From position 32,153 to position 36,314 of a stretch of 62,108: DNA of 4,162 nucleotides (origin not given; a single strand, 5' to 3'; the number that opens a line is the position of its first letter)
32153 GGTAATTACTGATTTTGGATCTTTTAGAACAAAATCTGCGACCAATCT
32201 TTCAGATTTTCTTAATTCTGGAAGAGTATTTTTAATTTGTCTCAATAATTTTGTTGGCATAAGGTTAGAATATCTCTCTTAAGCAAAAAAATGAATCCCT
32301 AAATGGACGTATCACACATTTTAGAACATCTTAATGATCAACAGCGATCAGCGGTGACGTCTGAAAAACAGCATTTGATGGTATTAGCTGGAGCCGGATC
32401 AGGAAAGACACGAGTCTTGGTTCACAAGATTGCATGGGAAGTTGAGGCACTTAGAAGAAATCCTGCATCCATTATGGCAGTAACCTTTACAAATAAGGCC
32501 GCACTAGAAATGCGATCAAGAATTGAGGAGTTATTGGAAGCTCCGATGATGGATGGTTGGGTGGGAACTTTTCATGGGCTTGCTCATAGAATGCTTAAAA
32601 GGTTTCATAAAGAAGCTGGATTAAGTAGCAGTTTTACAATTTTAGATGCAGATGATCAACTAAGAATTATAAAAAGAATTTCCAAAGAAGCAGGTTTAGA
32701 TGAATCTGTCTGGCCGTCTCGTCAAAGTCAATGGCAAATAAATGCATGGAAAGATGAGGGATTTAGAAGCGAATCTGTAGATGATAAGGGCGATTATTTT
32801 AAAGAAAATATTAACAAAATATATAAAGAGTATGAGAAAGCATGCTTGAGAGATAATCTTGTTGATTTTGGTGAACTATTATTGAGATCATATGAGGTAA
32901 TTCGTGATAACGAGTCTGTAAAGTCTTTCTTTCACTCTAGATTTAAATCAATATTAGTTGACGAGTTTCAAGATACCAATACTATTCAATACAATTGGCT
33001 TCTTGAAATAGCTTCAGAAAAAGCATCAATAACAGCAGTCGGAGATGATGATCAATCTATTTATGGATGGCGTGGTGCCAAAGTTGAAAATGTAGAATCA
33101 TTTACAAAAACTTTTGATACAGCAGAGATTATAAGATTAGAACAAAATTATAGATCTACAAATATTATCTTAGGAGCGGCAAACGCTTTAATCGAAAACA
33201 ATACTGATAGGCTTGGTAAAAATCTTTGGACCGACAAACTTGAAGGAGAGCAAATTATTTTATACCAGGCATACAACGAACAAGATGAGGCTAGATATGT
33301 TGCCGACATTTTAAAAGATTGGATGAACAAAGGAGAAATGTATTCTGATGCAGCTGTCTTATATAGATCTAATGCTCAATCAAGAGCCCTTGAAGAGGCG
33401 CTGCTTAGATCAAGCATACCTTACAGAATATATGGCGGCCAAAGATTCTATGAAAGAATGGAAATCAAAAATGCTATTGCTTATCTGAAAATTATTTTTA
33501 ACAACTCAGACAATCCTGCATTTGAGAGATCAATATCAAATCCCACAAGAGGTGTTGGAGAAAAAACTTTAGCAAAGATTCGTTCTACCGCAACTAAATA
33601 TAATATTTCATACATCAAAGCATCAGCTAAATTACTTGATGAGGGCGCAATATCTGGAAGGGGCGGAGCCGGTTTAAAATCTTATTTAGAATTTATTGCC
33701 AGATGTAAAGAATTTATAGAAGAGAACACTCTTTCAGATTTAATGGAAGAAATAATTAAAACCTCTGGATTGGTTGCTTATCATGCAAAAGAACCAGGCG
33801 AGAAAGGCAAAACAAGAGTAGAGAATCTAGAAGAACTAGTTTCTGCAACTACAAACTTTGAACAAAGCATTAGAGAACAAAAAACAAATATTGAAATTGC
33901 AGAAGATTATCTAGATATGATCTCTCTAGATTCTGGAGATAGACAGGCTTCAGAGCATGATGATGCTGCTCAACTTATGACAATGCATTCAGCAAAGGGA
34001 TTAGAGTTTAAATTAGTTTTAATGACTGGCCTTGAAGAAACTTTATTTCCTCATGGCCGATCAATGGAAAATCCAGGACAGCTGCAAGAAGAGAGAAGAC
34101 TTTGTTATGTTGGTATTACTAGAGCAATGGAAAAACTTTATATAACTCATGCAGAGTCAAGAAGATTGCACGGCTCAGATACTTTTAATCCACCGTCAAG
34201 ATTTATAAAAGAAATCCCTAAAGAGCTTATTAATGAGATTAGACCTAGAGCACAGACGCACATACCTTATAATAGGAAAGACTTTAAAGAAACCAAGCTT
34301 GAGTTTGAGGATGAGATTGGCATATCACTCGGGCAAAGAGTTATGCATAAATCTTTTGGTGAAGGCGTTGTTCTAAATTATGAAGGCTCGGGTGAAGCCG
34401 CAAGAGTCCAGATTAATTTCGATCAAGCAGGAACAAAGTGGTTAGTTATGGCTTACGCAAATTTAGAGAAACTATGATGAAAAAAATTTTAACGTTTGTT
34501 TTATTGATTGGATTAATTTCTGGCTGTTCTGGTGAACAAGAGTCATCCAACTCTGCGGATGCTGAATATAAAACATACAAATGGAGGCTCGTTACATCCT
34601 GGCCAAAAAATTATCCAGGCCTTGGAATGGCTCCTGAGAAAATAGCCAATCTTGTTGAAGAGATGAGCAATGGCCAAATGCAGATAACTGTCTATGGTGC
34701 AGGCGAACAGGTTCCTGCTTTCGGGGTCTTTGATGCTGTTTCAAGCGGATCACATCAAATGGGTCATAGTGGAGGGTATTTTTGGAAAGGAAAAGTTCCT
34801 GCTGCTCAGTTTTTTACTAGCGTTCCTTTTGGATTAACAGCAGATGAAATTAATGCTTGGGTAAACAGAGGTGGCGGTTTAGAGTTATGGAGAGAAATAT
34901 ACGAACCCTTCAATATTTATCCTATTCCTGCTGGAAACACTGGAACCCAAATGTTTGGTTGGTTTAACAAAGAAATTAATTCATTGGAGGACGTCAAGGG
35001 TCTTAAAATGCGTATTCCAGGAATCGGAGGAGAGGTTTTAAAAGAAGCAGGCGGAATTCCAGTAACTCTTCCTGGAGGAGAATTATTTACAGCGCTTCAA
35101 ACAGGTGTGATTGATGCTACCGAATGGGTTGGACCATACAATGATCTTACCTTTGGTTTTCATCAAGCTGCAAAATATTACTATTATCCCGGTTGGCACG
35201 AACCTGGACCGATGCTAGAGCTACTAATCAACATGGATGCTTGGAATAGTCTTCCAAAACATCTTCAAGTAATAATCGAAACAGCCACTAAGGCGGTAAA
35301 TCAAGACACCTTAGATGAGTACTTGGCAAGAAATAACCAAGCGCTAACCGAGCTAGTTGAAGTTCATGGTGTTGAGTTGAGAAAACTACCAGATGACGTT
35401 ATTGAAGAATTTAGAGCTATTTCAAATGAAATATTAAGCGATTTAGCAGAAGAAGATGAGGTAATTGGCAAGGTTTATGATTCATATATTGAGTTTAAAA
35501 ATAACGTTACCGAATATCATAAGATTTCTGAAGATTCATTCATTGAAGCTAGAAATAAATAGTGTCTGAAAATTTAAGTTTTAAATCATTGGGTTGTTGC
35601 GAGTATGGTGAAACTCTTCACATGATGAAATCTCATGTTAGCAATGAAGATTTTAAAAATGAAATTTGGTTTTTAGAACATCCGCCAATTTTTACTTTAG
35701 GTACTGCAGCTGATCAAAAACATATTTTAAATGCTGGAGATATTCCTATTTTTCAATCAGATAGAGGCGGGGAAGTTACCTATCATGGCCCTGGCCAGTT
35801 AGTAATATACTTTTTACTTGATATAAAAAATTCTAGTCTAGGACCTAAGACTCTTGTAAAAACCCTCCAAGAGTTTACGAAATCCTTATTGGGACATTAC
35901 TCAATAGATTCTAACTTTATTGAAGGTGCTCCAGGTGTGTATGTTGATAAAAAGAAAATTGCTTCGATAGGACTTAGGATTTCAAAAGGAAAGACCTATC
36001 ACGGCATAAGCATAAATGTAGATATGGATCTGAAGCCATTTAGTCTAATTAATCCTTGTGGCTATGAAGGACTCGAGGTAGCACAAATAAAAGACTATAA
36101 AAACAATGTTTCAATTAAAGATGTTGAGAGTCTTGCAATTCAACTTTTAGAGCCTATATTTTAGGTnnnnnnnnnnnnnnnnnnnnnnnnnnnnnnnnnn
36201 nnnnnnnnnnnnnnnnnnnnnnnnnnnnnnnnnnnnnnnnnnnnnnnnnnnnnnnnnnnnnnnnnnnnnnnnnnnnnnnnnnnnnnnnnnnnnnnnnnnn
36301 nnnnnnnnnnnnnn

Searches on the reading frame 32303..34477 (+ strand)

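Call 9: search_protein_families(library=ncbifam, proteins=[window:32303-34477:+], max_evalue=0.001)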
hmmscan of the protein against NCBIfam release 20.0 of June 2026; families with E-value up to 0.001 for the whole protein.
window:32303-34477:+ (724 aa): 17 families
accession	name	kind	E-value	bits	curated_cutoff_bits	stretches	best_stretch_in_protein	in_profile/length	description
NF008743.0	PRK11773.1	equivalog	0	1040.5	965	1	1-723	1-719/720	DNA helicase II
TIGR01075.1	uvrD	equivalog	9.3e-290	963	1144.45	1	6-722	1-715/715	DNA helicase II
TIGR01073.1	pcrA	equivalog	1.4e-224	747.7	911.2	1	6-721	1-724/725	DNA helicase PcrA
TIGR01074.1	rep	equivalog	2.1e-162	541.8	951.45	1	10-644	2-639/668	DNA helicase Rep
NF008172.0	PRK10919.1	equivalog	3.2e-127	425.5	1168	1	10-642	3-637/673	DNA helicase Rep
TIGR02785.1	addA_Gpos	equivalog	1.1e-54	185.8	707.65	3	344-579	573-807/1234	helicase-exonuclease AddAB subunit AddA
NF008276.0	PRK11054.1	equivalog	5.3e-46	157.4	543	2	9-156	196-335/684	DNA helicase IV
NF010485.0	PRK13909.1-2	equivalog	3.2e-33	115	650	2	168-574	279-629/909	RecB-like helicase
TIGR00609.1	recB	equivalog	6.2e-33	114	696.05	3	166-302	322-460/1175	exodeoxyribonuclease V subunit beta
NF010487.0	PRK13909.1-4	equivalog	4.8e-30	104.5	759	2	164-398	271-527/924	RecB-like helicase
TIGR02784.1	addA_alphas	equivalog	2.5e-26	92.4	860.75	2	172-304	346-500/1138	double-strand break repair helicase AddA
NF010484.0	PRK13909.1-1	equivalog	4.5e-16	57.8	1074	2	183-298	309-436/945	RecB-like helicase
NF041464.1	HelD_BACSU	equivalog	9.8e-16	56.8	419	1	212-370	545-696/779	RNA polymerase recycling motor HelD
NF008128.0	PRK10876.1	equivalog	1.5e-10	39.4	1697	1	173-300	335-464/1181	exodeoxyribonuclease V subunit beta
NF010486.0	PRK13909.1-3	equivalog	1.6e-10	39.7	1109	1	184-295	299-421/921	RecB-like helicase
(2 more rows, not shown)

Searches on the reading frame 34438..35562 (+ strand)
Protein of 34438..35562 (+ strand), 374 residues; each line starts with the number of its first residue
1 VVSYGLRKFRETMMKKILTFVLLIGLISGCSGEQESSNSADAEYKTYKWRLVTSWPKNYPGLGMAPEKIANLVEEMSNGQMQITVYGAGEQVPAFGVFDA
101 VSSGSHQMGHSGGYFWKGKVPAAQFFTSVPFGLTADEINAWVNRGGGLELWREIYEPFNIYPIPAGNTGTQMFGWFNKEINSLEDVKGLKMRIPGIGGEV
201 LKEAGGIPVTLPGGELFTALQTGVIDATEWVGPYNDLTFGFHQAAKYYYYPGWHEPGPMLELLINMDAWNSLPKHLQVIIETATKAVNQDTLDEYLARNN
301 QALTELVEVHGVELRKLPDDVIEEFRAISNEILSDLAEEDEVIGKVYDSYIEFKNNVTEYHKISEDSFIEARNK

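Call 9: search_protein_families(library=ncbifam, proteins=[window:34438-35562:+], max_evalue=0.001)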
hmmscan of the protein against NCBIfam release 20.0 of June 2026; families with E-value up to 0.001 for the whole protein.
window:34438-35562:+ (374 aa): 2 families
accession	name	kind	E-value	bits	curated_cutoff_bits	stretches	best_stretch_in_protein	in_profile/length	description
NF037995.1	TRAP_S1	subfamily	5.2e-22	78.4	50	1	67-324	17-270/271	TRAP transporter substrate-binding protein DctP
TIGR00787.1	dctP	subfamily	5.7e-20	71.8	175.05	1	63-306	12-253/257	DctP family TRAP transporter solute-binding subunit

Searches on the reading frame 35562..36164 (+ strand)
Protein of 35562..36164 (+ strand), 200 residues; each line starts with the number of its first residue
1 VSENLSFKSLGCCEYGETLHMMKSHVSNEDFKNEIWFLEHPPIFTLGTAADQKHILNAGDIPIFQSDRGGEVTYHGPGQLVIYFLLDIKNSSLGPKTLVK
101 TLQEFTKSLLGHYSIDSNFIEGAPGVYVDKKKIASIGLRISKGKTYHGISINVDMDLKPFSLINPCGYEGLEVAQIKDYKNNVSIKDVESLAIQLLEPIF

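Call 9: search_protein_families(library=ncbifam, proteins=[window:35562-36164:+], max_evalue=0.001)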
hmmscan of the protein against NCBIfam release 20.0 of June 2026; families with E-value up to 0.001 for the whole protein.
window:35562-36164:+ (200 aa): 5 families
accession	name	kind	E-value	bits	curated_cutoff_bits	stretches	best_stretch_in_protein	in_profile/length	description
NF010922.0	PRK14342.1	equivalog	8.7e-73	244.1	235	1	2-194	3-197/215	lipoyl(octanoyl) transferase LipB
NF010923.0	PRK14343.1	equivalog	5.4e-61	206.1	298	1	4-194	14-212/237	lipoyl(octanoyl) transferase LipB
TIGR00214.1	lipB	equivalog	1.1e-54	184.9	83.55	1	27-197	7-180/187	lipoyl(octanoyl) transferase LipB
NF010921.0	PRK14341.1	equivalog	5.5e-47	160.1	230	1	12-195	24-218/230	lipoyl(octanoyl) transferase LipB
NF010925.0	PRK14345.1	equivalog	2.6e-33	115.6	155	1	3-193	12-210/236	lipoyl(octanoyl) transferase LipB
